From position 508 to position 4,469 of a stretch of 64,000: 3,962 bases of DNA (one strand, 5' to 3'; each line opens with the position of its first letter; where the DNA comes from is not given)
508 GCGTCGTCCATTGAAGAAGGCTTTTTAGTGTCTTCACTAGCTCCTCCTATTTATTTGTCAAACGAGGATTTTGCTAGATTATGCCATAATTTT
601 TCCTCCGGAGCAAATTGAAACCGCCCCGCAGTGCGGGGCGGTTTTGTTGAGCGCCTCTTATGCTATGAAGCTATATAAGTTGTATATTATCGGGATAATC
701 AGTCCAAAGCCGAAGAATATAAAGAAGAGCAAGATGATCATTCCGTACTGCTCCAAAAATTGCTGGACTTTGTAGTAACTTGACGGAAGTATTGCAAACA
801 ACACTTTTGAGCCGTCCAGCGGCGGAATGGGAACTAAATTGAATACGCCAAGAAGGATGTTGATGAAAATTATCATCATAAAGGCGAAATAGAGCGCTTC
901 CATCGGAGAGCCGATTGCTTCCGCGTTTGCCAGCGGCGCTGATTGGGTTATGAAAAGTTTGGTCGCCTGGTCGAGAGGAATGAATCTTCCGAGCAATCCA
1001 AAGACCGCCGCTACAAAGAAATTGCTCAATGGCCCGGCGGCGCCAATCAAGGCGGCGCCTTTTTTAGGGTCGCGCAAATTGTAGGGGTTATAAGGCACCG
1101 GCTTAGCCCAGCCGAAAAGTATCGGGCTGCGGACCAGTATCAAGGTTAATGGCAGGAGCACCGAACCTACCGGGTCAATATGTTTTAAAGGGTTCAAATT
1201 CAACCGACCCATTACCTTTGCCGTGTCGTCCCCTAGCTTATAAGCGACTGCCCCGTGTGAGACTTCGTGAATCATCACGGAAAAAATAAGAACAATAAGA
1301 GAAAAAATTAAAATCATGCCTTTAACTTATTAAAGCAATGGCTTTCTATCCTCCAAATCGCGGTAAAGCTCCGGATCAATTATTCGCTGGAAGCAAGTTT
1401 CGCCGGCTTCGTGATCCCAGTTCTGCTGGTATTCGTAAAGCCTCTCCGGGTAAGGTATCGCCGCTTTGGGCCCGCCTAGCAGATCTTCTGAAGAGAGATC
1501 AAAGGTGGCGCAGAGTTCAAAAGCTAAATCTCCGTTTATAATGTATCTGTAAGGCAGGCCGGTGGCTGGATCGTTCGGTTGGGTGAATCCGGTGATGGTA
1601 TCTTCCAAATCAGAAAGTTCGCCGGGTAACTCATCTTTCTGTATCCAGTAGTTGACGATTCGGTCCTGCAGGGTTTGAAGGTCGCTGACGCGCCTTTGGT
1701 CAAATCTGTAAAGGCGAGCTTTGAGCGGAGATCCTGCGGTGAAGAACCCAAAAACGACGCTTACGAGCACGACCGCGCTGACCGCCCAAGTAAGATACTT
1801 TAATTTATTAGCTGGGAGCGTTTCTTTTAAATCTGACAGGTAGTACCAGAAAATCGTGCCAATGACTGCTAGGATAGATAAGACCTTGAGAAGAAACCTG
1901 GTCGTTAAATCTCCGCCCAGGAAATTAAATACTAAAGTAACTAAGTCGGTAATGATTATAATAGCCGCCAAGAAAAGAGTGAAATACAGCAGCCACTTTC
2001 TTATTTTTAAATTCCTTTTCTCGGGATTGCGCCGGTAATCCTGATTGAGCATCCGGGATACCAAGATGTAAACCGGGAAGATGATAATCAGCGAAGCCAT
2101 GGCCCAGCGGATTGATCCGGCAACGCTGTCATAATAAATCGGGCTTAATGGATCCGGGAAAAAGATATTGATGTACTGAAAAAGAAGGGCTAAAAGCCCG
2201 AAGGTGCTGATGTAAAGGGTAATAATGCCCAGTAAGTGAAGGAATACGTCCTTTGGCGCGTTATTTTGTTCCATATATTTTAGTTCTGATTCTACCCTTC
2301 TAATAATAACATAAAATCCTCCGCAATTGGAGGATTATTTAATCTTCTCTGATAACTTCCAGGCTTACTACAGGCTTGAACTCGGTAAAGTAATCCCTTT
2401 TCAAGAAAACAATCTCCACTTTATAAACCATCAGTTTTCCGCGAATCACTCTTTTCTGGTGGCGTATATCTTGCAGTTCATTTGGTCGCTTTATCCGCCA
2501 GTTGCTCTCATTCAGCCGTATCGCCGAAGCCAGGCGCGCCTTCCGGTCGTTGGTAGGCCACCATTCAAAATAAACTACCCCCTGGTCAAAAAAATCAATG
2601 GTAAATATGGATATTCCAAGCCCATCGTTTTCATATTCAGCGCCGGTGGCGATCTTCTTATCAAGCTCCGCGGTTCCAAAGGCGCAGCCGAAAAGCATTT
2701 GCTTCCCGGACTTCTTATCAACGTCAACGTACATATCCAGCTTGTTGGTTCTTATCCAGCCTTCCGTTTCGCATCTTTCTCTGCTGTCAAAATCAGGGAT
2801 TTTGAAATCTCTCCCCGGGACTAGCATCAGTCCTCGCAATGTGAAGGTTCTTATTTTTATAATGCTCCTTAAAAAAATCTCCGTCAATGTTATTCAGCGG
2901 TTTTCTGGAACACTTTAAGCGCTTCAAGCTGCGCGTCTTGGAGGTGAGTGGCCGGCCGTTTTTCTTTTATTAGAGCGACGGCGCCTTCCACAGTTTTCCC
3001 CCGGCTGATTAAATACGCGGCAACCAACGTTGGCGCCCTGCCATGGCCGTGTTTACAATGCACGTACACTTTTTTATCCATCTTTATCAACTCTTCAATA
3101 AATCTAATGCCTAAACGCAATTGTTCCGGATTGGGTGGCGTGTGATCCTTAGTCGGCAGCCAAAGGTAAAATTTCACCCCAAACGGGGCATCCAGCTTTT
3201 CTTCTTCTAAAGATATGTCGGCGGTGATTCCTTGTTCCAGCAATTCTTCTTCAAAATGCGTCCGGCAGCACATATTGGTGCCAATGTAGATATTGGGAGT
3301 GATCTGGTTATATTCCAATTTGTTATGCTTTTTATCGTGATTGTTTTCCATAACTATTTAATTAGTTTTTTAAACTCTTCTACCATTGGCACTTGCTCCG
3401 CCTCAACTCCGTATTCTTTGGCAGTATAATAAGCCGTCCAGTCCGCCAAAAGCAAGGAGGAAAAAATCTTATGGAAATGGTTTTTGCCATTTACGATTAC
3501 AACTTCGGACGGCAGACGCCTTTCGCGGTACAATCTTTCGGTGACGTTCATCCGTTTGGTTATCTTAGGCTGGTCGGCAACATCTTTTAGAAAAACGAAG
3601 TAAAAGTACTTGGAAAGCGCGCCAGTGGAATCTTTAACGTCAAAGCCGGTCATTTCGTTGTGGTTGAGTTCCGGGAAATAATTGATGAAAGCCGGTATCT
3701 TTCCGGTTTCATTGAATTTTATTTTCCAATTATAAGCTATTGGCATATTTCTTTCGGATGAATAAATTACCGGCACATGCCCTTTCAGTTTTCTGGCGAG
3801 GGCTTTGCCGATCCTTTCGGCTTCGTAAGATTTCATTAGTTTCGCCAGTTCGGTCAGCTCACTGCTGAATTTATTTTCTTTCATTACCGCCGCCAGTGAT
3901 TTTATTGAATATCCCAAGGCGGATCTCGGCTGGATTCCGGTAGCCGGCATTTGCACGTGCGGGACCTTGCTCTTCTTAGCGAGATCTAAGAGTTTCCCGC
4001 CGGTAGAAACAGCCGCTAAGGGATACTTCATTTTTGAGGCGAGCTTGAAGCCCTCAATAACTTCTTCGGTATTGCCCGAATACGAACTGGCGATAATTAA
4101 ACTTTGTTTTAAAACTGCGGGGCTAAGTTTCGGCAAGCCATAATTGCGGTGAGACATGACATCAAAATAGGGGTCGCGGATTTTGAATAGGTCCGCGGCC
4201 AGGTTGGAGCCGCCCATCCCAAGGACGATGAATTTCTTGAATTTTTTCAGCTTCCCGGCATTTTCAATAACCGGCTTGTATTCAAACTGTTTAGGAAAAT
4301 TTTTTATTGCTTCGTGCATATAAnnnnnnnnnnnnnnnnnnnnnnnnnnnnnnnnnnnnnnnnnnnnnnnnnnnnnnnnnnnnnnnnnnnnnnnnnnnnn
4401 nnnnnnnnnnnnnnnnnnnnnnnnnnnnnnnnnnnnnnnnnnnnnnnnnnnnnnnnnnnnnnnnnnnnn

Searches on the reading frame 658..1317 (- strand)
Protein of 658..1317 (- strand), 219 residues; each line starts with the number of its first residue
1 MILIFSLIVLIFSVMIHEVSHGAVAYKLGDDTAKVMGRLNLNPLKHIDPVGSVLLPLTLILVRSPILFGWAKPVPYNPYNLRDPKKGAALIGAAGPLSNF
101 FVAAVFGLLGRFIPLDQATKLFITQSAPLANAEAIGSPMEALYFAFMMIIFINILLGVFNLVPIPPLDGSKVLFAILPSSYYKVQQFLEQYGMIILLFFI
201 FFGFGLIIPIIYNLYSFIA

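Call 3: search_protein_families(library=pfam, proteins=[window:658-1317:-], max_evalue=0.01)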
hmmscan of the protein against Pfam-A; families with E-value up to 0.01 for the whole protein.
window:658-1317:- (219 aa): 1 family
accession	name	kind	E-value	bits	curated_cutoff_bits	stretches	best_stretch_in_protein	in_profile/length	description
PF02163.28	Peptidase_M50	-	2.2e-14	53.8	27.2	1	7-198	3-220/221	Peptidase family M50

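Call 50: find_encoding_contigs(protein=window:658-1317:-, flank=10000, max_places=2)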
Protein window:658-1317:- (219 aa): 2 contigs read that carry it; 2 places shown.
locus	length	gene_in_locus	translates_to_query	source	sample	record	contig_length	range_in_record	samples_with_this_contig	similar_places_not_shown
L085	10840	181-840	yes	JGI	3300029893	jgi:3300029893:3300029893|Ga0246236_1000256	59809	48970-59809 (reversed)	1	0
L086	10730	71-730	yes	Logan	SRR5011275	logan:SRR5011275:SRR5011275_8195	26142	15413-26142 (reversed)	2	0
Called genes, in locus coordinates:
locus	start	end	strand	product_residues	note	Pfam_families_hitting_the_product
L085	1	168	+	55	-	?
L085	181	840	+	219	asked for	PF02163:Peptidase_M50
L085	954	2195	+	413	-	PF00595:PDZ, PF17820:PDZ_6 (weak), PF03572:Peptidase_S41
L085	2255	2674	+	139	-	PF00164:Ribosom_S12_S23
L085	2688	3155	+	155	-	PF00177:Ribosomal_S7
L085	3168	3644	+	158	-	-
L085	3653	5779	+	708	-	PF00009:GTP_EFTU, PF22042:EF-G_D2, PF03144:GTP_EFTU_D2, PF14492:EFG_III, PF16658:RF3_C (weak), PF03764:EFG_IV, PF00679:EFG_C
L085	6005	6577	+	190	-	-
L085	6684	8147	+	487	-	PF00082:Peptidase_S8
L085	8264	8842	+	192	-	-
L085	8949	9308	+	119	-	-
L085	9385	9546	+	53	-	-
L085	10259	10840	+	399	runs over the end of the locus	PF00009:GTP_EFTU, PF03144:GTP_EFTU_D2, PF03143:GTP_EFTU_D3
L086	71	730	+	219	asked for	PF02163:Peptidase_M50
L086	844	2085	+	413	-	PF00595:PDZ, PF17820:PDZ_6 (weak), PF03572:Peptidase_S41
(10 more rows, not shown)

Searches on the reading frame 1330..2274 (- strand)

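Call 3: search_protein_families(library=pfam, proteins=[window:1330-2274:-], max_evalue=0.01)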
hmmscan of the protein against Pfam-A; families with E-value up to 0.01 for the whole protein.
window:1330-2274:- (314 aa): 1 family
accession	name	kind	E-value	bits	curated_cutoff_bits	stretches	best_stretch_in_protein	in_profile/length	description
PF18920.5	DUF5671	-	2.7e-27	95.7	28.4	1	9-145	1-132/132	Domain of unknown function (DUF5671)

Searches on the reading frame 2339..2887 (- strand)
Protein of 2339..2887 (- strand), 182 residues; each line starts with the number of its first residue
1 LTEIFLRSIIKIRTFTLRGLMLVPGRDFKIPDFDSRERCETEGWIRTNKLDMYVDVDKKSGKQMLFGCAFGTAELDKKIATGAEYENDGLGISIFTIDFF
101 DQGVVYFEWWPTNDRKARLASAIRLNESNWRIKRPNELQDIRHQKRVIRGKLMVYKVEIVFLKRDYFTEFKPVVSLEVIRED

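Call 51: search_protein_families(library=pfam, proteins=[window:2339-2887:-], max_evalue=0.1)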
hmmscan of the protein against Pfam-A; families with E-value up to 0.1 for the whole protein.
window:2339-2887:- (182 aa): 0 families
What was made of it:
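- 2339..2887 (-): Unknown ORF (182 aa from TTG; called as 162 aa by JGI), the last gene of the tight same-strand cluster. There is no Pfam hit even at E 0.1 (call 51).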

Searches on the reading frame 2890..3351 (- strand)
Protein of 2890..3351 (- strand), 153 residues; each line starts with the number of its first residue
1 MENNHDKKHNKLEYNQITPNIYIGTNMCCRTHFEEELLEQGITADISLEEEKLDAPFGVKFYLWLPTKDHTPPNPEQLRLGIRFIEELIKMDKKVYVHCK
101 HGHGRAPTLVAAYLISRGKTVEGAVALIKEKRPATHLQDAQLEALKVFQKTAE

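Call 3: search_protein_families(library=pfam, proteins=[window:2890-3351:-], max_evalue=0.01)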
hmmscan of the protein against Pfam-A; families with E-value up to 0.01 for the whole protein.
window:2890-3351:- (153 aa): 6 families
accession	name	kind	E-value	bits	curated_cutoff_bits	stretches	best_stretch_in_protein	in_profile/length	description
PF00782.25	DSPc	-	2.6e-15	56.8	33.5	1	34-150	11-132/133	Dual specificity phosphatase, catalytic domain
PF22785.1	Tc-R-P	-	1.8e-14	54.6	27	1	35-118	17-105/106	Polymorphic toxin system, DSP-PTPase phosphatase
PF22784.1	PTP-SAK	-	1.8e-10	41.5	27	1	40-125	30-120/153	Swiss Army Knife protein, DSP-PTPase phosphatase domain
PF22741.1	PTP-NADK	-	3.5e-08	33.4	27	1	65-128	82-145/163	DSP-PTPase phosphatase fused to NAD+ Kinase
PF00102.32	Y_phosphatase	-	0.00023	21.3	20.9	1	37-116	111-193/234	Protein-tyrosine phosphatase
PF14566.11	PTPlike_phytase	-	0.00028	21.5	27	1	51-113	94-154/158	Inositol hexakisphosphate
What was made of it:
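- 2890..3351 (-): Dual-specificity (PTP-fold) phosphatase gene, 2 nt downstream of PGI/PMI. Its substrate is unknown. Pfam DSPc at 2.6e-15, with related PTP families also hitting (call 3).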

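Call 4: search_protein_families(library=ncbifam, proteins=[window:2890-3351:-], max_evalue=0.01)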
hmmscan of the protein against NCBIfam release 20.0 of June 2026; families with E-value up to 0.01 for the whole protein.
window:2890-3351:- (153 aa): 2 families
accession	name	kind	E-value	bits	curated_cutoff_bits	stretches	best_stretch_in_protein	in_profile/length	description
NF009025.0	PRK12361.1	equivalog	3.8e-17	61.7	505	1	7-150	86-234/546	hypothetical protein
NF041348.1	XopH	equivalog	0.00095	18.5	500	1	51-119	234-300/368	type III secretion system effector XopH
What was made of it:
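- Both halves exceed the curated equivalog or subfamily cut-offs (call 4).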

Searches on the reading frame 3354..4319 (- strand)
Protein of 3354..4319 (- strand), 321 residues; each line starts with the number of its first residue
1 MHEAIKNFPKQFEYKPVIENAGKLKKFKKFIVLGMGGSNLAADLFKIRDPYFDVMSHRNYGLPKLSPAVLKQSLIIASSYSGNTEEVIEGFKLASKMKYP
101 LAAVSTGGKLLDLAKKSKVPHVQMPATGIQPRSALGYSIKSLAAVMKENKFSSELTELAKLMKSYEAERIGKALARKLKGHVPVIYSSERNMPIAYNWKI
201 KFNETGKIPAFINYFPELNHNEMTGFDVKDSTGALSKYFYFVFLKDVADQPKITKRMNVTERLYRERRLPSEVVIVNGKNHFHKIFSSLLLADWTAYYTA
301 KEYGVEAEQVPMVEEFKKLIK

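Call 3: search_protein_families(library=pfam, proteins=[window:3354-4319:-], max_evalue=0.01)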
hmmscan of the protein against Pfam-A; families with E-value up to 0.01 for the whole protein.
window:3354-4319:- (321 aa): 2 families
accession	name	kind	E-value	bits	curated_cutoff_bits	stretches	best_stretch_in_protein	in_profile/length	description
PF10432.14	bact-PGI_C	-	2.6e-37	128.5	24.5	1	171-318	5-149/151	Bacterial phospho-glucose isomerase C-terminal SIS domain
PF01380.27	SIS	-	0.0034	17.6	25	0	24-102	2-84/131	SIS domain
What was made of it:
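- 3354..4319 (-): Bifunctional phosphoglucose/phosphomannose isomerase gene, 4 nt downstream of the fusion. It would supply G6P from F6P. Pfam bact-PGI_C at 2.6e-37 (call 3).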

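Call 4: search_protein_families(library=ncbifam, proteins=[window:3354-4319:-], max_evalue=0.01)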
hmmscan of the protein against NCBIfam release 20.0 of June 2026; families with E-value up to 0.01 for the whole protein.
window:3354-4319:- (321 aa): 7 families
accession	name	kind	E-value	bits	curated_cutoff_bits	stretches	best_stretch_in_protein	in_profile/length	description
NF006423.0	PRK08674.1-2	equivalog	1.4e-64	218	254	1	2-320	4-316/317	bifunctional phosphoglucose/phosphomannose isomerase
TIGR02128.1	G6PI_arch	equivalog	1.6e-59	201.3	213.9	1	8-320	5-307/308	bifunctional phosphoglucose/phosphomannose isomerase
NF006426.0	PRK08674.1-6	subfamily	1.7e-57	194.9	295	1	1-318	16-347/354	bifunctional phosphoglucose/phosphomannose isomerase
NF006425.0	PRK08674.1-5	equivalog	2.9e-57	194.2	471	1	1-319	19-352/358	bifunctional phosphoglucose/phosphomannose isomerase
NF006422.0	PRK08674.1-1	subfamily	9.1e-37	127.1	317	1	1-320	1-295/302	bifunctional phosphoglucose/phosphomannose isomerase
NF006424.0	PRK08674.1-3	equivalog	6.4e-28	98.1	730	1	24-318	47-350/355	bifunctional phosphoglucose/phosphomannose isomerase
TIGR03127.2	RuMP_HxlB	equivalog_domain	0.0014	18.6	160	1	9-118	12-118/178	6-phospho-3-hexuloisomerase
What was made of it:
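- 3354..4319 (-): NCBIfam PGI/PMI models hit at 1e-64 to 1e-57 but below their cut-offs (call 4).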
